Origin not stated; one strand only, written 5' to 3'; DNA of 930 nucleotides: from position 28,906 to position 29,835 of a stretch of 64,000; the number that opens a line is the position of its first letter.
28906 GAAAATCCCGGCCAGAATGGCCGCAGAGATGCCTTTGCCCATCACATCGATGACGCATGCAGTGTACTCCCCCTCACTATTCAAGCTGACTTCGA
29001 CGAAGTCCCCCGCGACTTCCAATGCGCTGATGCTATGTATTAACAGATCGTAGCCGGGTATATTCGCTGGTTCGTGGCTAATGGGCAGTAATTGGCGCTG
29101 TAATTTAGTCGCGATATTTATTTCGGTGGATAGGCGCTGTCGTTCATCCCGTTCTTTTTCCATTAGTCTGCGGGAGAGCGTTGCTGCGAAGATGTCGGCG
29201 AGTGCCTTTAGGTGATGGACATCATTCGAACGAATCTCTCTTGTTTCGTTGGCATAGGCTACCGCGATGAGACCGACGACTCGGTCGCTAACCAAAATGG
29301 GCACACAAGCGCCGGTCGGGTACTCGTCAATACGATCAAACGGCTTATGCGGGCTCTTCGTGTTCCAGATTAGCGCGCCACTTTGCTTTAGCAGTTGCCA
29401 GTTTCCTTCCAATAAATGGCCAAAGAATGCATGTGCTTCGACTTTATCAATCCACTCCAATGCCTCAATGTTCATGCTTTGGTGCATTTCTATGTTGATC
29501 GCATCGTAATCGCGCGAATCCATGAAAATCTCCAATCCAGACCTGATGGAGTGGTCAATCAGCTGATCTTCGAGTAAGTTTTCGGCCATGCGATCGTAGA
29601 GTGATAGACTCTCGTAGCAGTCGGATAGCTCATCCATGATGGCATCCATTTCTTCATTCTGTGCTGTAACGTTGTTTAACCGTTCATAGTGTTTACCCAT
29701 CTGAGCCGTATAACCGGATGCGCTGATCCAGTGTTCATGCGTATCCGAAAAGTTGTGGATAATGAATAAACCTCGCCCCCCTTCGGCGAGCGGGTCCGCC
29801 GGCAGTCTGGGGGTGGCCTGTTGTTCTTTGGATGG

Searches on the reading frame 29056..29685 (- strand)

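Call 50: search_protein_families(library=pfam, proteins=[window:29056-29685:-], max_evalue=0.01)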
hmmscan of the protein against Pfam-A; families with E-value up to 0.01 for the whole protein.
window:29056-29685:- (210 aa): 2 families
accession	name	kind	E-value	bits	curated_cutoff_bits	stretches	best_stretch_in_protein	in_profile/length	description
PF13185.12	GAF_2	-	4.4e-05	24.1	28.6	1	113-170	80-135/136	GAF domain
PF01590.32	GAF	-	0.00059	20.8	22.4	1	119-170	82-133/133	GAF domain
